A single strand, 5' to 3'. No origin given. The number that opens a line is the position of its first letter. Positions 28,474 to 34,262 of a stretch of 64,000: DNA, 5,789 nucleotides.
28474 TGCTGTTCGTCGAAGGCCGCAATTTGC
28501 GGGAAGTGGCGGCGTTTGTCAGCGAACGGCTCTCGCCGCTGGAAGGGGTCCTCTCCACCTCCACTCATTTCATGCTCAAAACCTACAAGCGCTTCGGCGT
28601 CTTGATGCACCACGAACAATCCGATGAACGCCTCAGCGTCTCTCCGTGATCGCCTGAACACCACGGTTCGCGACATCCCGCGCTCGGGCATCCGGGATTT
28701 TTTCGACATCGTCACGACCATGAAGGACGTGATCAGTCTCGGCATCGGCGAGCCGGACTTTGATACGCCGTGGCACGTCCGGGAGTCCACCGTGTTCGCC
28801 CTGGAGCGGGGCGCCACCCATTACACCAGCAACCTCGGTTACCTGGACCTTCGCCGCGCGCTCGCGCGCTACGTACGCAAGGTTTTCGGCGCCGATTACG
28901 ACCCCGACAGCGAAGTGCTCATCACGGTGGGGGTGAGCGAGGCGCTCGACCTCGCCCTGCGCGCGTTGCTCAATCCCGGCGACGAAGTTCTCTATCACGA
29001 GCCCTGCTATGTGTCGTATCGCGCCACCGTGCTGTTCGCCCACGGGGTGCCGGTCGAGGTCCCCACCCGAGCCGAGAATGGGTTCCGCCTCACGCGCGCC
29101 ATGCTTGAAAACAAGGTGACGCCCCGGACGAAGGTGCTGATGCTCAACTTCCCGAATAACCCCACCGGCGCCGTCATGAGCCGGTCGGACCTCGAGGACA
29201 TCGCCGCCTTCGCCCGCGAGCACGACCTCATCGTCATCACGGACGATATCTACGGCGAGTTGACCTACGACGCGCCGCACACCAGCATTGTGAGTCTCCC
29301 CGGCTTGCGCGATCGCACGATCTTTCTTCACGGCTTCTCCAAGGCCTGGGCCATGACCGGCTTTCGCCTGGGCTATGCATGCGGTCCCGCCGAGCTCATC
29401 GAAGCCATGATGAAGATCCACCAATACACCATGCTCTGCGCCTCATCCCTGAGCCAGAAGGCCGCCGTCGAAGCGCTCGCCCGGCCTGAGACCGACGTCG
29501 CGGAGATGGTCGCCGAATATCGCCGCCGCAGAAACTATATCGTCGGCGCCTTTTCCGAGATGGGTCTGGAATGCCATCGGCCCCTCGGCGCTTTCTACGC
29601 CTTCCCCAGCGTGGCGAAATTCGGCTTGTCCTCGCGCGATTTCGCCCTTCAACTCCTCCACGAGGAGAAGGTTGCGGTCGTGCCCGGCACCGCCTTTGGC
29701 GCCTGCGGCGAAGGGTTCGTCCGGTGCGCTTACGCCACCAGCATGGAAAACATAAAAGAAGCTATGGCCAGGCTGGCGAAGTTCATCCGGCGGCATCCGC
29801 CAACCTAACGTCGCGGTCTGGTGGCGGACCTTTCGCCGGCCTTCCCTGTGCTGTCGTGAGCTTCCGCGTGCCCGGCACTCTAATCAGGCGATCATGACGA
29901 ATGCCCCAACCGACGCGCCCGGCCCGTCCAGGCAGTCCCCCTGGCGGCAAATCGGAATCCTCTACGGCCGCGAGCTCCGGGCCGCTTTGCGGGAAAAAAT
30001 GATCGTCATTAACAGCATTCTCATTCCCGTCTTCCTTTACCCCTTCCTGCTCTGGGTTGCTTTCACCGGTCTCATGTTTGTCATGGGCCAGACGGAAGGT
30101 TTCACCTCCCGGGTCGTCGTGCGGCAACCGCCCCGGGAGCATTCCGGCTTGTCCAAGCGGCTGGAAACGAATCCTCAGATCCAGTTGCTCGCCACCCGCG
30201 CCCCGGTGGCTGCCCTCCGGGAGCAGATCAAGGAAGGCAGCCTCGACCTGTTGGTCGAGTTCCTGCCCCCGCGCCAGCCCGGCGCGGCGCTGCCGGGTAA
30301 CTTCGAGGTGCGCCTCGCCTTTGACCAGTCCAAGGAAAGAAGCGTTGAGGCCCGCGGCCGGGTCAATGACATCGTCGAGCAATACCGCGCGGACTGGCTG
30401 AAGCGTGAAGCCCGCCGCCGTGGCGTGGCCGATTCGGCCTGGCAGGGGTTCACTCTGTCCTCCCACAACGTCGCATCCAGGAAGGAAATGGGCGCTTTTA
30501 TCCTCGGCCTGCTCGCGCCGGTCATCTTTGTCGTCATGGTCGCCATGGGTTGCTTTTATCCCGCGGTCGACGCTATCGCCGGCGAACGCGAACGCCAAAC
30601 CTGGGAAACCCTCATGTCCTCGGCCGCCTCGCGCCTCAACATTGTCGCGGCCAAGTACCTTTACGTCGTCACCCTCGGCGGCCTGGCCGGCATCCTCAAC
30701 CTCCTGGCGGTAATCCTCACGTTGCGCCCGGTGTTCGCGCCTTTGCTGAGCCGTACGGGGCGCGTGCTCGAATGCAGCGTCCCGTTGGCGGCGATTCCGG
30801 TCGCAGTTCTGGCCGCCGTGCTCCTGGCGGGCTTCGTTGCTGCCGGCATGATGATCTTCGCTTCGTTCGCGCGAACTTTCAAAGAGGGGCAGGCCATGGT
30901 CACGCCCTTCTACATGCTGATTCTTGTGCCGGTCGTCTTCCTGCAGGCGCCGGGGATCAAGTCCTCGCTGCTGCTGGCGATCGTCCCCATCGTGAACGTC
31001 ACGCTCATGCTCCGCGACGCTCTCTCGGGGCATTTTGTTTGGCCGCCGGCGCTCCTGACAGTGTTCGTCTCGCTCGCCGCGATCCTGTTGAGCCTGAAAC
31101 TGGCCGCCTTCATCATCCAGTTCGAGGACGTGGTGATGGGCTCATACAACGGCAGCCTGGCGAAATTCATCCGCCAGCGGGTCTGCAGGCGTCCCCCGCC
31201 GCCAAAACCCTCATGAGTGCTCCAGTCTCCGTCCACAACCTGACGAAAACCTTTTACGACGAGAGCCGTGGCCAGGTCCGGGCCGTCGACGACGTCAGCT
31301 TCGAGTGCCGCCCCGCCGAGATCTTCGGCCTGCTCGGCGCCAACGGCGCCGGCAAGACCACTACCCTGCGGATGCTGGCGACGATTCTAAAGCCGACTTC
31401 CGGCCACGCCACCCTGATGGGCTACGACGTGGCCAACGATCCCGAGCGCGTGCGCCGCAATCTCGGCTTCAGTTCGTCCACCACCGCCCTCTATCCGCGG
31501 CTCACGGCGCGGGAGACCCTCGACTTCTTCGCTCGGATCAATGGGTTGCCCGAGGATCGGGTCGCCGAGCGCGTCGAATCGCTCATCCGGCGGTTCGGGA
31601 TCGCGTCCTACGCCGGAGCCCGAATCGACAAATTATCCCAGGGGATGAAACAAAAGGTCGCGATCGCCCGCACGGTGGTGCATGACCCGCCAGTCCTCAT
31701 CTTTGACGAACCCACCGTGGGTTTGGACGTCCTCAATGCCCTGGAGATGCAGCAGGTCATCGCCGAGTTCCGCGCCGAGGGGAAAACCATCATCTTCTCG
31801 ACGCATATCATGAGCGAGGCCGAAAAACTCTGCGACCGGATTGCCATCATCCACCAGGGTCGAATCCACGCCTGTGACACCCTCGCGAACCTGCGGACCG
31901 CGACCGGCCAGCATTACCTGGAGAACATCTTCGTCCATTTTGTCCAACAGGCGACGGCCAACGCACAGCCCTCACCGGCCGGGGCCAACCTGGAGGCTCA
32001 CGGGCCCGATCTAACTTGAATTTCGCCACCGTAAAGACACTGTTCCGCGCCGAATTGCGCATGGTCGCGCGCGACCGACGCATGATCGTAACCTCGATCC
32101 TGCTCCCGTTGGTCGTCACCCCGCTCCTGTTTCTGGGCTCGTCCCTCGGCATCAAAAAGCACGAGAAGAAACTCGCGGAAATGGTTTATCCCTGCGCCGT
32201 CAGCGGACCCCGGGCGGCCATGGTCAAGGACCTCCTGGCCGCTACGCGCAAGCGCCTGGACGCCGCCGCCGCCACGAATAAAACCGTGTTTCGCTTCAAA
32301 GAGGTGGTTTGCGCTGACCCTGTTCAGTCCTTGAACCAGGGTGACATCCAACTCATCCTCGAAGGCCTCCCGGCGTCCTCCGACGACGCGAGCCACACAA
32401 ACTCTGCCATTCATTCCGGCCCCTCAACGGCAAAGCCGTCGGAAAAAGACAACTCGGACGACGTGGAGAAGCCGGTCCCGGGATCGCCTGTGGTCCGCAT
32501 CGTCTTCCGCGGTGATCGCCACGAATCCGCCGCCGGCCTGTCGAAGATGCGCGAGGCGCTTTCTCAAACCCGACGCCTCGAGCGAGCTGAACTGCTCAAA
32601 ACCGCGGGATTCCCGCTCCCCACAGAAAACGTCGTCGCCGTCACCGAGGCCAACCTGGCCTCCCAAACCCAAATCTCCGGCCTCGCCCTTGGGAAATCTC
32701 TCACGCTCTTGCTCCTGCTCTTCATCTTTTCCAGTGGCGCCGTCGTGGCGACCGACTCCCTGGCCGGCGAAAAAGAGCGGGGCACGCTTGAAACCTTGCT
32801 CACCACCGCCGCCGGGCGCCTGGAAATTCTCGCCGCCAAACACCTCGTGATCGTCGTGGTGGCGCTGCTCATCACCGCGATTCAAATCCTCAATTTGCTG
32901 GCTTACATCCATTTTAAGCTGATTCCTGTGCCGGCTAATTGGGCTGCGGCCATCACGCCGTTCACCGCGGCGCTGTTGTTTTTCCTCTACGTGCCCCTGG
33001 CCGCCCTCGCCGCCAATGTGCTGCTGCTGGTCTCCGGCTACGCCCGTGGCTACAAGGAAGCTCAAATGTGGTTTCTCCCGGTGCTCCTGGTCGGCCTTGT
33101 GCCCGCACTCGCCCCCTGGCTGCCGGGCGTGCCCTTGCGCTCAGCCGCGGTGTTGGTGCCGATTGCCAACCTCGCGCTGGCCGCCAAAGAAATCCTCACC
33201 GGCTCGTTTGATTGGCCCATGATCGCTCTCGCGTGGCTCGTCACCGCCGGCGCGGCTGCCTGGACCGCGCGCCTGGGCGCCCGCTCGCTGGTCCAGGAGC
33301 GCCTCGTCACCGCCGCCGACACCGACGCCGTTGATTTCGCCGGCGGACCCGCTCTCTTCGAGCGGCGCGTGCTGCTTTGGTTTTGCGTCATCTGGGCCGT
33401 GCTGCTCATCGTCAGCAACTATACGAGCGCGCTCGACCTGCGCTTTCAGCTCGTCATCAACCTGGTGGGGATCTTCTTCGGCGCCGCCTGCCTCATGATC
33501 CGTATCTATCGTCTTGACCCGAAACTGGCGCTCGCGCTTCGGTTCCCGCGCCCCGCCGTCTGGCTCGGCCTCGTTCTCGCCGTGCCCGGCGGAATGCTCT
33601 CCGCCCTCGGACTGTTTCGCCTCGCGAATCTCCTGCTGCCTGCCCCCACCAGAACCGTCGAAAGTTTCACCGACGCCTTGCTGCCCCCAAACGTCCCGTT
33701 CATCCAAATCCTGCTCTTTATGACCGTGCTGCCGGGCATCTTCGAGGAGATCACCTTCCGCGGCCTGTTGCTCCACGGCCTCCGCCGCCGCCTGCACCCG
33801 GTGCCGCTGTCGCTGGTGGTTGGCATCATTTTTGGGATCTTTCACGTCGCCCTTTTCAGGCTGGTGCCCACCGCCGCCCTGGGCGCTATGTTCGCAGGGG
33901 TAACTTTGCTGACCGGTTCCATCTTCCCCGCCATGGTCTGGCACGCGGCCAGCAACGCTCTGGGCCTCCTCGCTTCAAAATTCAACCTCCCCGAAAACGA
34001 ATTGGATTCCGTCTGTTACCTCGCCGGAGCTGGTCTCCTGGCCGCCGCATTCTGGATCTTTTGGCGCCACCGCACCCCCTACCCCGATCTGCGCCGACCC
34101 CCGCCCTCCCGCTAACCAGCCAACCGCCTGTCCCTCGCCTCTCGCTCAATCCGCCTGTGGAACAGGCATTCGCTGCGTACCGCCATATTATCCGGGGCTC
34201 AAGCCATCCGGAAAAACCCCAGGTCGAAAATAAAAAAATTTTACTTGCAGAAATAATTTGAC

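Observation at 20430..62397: Common ~100-aa C-terminal domain ending ...YR(L/V)xxxP-COOH on proteins with unrelated cargo: candidate unrecognised sorting/anchoring signal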

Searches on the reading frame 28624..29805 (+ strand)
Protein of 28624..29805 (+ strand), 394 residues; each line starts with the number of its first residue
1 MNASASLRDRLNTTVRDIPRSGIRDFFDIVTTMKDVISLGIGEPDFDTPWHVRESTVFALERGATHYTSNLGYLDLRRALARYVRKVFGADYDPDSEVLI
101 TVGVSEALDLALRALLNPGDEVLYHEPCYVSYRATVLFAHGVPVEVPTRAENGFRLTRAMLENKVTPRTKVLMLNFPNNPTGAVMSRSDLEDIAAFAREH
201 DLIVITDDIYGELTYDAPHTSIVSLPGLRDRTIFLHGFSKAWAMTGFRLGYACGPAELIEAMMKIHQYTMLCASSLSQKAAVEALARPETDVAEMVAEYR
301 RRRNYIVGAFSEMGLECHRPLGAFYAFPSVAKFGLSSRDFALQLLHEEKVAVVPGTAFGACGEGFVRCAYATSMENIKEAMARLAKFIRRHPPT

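Call 30: search_protein_families(library=pfam, proteins=[window:28624-29805:+], max_evalue=0.001)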
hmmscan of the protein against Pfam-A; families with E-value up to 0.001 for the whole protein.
window:28624-29805:+ (394 aa): 5 families
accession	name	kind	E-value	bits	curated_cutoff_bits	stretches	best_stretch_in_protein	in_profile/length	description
PF00155.27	Aminotran_1_2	-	4.8e-69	233.7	19.7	1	34-384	1-361/361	Aminotransferase class I and II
PF00266.25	Aminotran_5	-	1.1e-07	31.6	21.5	1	84-207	52-175/371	Aminotransferase class-V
PF01041.23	DegT_DnrJ_EryC1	-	2.4e-07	30.7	19.8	1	102-207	46-145/360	DegT/DnrJ/EryC1/StrS aminotransferase family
PF01053.26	Cys_Met_Meta_PP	-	1.1e-06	28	27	1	100-209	73-175/381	Cys/Met metabolism PLP-dependent enzyme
PF01212.27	Beta_elim_lyase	-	5.8e-06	26.3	27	1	78-207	35-168/288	Beta-eliminating lyase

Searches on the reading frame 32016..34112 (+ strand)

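Call 30: search_protein_families(library=pfam, proteins=[window:32016-34112:+], max_evalue=0.001)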
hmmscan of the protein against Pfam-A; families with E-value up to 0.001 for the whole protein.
window:32016-34112:+ (699 aa): 4 families
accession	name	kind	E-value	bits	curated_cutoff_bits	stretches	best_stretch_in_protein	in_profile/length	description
PF02517.21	Rce1-like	-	1.4e-16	61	22.4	1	562-649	4-93/93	Type II CAAX prenyl endopeptidase Rce1-like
PF12679.13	ABC2_membrane_2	-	8.3e-16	58.5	27.2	1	8-364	2-200/283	ABC-2 family transporter protein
PF12698.13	ABC2_membrane_3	-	2.4e-11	43.8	31.6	1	172-412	114-336/347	ABC-2 family transporter protein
PF12730.13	ABC2_membrane_4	-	0.00013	22.4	27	1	207-336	28-158/179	ABC-2 family transporter protein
